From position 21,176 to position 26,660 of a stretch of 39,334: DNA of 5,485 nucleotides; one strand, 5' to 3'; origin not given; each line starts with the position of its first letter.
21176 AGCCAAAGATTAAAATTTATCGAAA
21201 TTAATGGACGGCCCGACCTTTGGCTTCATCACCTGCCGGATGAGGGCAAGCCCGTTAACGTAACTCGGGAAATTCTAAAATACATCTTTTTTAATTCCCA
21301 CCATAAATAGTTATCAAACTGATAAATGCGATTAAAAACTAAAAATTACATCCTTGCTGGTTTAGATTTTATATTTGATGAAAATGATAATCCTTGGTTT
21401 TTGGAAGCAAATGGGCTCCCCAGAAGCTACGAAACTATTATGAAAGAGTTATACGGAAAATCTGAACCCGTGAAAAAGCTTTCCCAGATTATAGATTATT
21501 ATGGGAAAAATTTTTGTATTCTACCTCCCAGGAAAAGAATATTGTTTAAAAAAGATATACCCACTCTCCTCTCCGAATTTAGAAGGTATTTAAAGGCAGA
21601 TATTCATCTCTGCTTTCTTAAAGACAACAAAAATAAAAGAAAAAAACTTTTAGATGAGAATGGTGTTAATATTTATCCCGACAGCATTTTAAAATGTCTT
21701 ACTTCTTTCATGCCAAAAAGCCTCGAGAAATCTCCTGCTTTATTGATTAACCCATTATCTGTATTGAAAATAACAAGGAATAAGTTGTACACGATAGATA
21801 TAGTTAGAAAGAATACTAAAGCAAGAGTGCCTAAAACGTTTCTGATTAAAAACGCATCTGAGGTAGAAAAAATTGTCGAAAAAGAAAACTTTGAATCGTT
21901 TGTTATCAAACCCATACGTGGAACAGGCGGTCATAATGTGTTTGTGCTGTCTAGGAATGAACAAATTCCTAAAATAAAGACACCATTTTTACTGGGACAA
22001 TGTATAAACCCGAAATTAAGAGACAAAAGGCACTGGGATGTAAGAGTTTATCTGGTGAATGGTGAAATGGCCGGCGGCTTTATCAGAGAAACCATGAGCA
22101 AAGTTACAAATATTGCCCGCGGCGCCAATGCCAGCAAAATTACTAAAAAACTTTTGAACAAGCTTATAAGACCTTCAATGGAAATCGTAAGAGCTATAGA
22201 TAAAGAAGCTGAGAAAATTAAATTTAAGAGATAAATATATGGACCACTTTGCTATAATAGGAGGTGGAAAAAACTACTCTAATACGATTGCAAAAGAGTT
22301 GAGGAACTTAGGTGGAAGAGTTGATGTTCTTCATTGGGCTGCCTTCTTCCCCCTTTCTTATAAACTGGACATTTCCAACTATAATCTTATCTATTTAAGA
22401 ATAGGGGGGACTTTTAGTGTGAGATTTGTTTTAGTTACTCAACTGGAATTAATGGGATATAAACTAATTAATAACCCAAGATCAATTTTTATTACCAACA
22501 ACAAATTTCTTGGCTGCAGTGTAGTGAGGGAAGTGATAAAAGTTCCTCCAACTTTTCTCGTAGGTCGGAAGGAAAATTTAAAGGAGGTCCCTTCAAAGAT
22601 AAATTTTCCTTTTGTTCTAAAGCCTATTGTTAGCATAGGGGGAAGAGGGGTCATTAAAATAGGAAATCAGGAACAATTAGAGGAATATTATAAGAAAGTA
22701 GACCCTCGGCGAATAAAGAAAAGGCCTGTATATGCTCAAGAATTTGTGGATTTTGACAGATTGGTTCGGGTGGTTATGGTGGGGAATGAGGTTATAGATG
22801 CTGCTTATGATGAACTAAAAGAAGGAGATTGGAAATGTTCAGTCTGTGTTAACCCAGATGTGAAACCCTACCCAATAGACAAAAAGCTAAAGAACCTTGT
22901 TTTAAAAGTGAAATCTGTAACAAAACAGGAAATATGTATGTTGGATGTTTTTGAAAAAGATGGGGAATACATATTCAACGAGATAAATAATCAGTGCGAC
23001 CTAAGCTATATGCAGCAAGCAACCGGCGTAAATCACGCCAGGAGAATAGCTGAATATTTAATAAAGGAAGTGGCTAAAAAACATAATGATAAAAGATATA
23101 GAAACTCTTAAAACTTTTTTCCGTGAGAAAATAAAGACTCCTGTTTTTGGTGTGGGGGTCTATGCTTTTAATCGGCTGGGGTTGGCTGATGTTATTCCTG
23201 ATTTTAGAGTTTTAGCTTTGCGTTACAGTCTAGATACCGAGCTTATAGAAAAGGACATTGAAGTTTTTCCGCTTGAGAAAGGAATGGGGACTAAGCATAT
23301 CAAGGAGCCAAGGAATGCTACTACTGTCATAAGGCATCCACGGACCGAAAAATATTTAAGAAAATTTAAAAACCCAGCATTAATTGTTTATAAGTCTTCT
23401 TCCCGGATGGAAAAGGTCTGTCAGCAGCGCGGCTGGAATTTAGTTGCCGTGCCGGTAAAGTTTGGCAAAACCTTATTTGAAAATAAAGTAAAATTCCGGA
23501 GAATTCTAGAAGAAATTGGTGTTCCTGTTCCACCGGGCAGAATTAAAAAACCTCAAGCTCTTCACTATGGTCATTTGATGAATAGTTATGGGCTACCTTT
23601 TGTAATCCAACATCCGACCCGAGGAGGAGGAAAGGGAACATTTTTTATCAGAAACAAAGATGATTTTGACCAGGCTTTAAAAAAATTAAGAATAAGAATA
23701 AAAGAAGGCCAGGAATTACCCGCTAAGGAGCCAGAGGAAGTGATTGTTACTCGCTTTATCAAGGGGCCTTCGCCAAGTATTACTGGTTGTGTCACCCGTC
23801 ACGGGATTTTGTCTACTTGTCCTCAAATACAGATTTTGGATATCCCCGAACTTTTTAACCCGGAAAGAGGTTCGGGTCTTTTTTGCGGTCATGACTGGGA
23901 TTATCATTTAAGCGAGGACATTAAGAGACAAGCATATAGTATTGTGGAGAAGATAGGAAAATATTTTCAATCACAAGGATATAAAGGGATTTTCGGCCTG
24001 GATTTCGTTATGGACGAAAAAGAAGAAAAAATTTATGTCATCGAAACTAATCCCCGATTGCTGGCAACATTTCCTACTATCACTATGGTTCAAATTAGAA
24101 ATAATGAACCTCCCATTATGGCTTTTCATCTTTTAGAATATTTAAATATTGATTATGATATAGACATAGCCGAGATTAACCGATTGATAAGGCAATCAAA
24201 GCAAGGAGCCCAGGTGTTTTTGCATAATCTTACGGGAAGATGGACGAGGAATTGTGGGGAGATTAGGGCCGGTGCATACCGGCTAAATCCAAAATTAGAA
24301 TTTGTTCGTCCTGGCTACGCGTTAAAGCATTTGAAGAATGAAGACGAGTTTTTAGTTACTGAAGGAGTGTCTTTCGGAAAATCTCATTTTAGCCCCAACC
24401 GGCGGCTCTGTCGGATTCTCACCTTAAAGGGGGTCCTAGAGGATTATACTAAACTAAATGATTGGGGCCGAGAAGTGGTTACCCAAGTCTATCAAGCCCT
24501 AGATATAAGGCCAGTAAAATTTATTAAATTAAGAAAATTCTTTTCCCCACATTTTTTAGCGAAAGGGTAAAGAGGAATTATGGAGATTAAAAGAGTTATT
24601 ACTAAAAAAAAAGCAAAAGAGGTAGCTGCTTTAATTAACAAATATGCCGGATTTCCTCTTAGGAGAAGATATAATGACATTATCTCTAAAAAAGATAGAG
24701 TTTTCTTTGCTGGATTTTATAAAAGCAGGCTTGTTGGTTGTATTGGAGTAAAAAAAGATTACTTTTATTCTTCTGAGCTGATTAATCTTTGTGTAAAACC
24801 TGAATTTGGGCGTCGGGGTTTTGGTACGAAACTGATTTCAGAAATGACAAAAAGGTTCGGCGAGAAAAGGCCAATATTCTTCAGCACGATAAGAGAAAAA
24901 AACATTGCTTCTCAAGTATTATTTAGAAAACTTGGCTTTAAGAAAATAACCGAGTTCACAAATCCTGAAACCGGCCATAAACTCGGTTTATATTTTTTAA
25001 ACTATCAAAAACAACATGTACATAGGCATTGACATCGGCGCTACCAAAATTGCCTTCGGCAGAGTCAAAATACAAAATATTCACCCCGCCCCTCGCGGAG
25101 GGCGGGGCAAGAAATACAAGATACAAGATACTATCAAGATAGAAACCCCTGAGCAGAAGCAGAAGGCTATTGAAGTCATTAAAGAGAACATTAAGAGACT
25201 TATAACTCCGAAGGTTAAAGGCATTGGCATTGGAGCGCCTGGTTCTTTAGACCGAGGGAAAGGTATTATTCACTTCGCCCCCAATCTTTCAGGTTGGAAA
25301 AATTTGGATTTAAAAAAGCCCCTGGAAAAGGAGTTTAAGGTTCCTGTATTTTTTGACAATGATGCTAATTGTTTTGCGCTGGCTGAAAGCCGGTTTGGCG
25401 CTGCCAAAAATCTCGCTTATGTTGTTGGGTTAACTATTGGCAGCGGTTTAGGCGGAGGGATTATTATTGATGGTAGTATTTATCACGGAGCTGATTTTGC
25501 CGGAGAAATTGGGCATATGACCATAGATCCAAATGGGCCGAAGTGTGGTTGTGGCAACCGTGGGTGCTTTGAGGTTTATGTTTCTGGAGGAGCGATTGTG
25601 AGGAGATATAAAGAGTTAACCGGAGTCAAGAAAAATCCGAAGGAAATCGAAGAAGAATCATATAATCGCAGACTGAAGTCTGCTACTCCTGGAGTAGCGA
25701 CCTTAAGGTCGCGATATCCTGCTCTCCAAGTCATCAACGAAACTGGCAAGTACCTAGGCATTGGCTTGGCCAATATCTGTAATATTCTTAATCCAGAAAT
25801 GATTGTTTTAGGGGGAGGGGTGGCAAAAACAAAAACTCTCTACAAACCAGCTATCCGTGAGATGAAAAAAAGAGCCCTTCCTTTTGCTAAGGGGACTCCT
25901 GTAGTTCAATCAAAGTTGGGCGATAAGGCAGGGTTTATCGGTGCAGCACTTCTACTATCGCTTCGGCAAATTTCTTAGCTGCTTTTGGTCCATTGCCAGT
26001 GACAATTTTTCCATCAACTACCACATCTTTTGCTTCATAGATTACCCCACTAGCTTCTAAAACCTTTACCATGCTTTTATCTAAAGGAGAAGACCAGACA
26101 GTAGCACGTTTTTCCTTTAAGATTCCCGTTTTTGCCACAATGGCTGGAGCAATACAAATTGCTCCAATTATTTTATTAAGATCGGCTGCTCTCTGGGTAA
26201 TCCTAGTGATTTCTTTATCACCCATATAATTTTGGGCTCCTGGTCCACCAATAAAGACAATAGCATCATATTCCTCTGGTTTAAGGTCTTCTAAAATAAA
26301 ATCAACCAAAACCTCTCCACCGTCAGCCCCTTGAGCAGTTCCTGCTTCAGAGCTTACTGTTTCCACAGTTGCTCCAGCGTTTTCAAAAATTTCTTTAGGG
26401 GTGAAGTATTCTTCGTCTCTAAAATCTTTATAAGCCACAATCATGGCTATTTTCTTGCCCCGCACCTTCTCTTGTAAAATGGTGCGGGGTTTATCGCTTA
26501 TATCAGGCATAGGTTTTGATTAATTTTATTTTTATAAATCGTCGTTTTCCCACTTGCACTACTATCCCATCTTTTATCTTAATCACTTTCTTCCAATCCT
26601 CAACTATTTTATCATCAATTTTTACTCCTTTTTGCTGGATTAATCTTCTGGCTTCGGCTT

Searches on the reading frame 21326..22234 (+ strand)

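Call 53: search_protein_families(library=pfam, proteins=[window:21326-22234:+], max_evalue=0.001)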
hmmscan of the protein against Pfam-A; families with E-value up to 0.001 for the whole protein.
window:21326-22234:+ (302 aa): 5 families
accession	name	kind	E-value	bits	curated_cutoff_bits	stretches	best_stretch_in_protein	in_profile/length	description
PF14398.11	ATPgrasp_YheCD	-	4.4e-11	42.9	26.8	0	152-211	11-70/255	YheC/D like ATP-grasp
PF08443.16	RimK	-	4.2e-10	40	21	1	150-273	1-126/188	RimK-like ATP-grasp domain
PF03133.20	TTL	-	3.4e-07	30.2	20.1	0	4-33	231-260/292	Tubulin-tyrosine ligase family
PF02955.21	GSH-S_ATP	-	1.5e-06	28.2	23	1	166-271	10-121/175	Prokaryotic glutathione synthetase, ATP-grasp domain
PF14397.11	ATPgrasp_ST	-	4e-06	26.7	31.4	1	140-213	9-84/278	Sugar-transfer associated ATP-grasp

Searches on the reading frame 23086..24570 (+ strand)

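Call 6: search_protein_families(library=pfam, proteins=[window:23086-24570:+], max_evalue=0.01)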
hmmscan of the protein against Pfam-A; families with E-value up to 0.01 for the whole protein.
window:23086-24570:+ (494 aa): 4 families
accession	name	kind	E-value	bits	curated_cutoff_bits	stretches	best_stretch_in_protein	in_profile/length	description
PF02655.19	ATP-grasp_3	-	1.2e-12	48.7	23.2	1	132-328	2-160/160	ATP-grasp domain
PF02786.22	CPSase_L_D2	-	2.2e-09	37.6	19.8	1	134-202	2-71/211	Carbamoyl-phosphate synthase L chain, ATP binding domain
PF02222.28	ATP-grasp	-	8e-06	26.1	27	1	141-324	3-162/179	ATP-grasp domain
PF14397.11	ATPgrasp_ST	-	0.00011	22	31.4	0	130-225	18-120/278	Sugar-transfer associated ATP-grasp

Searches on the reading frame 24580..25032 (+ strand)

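Call 53: search_protein_families(library=pfam, proteins=[window:24580-25032:+], max_evalue=0.001)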
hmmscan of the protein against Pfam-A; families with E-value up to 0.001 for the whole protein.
window:24580-25032:+ (150 aa): 6 families
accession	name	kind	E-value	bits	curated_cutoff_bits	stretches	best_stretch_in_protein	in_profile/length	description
PF08445.16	FR47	-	3.3e-13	49.9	22.1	1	63-125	20-82/86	FR47-like protein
PF00583.31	Acetyltransf_1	-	1.3e-11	45.2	20.7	1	30-120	23-116/116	Acetyltransferase (GNAT) family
PF13508.13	Acetyltransf_7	-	1.4e-09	38.7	27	1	42-122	5-84/84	Acetyltransferase (GNAT) domain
PF13673.13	Acetyltransf_10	-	3.3e-08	34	23.6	1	34-125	25-112/128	Acetyltransferase (GNAT) domain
PF12568.14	PanZ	-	8.1e-05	22.5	22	1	37-111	35-108/128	Acetyltransferase (GNAT) domain, PanZ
PF13302.13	Acetyltransf_3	-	0.00013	23.1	25.4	1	42-121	55-138/138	Acetyltransferase (GNAT) domain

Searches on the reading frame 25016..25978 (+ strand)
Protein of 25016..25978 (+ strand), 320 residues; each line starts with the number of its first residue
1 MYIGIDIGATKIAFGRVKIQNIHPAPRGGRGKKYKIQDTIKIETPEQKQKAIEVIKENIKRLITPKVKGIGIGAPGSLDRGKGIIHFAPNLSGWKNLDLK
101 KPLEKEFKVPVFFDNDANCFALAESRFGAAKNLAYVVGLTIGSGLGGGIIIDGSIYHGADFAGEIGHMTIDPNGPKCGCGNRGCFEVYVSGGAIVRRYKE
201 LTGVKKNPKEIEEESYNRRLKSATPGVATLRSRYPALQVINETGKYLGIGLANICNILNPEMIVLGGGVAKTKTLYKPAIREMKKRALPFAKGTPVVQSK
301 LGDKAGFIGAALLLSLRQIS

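Call 6: search_protein_families(library=pfam, proteins=[window:25016-25978:+], max_evalue=0.01)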
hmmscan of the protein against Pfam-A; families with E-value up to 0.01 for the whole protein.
window:25016-25978:+ (320 aa): 1 family
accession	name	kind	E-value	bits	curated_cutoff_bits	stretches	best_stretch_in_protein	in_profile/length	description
PF00480.26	ROK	-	4.5e-71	240.2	22.9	1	2-314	1-291/294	ROK family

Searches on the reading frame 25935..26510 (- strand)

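Call 6: search_protein_families(library=pfam, proteins=[window:25935-26510:-], max_evalue=0.01)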
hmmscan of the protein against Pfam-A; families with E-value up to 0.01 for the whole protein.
window:25935-26510:- (191 aa): 1 family
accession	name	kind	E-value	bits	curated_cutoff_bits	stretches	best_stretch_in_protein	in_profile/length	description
PF01965.30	DJ-1_PfpI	-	1.7e-38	132.5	26.6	1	19-187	1-164/165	DJ-1/PfpI family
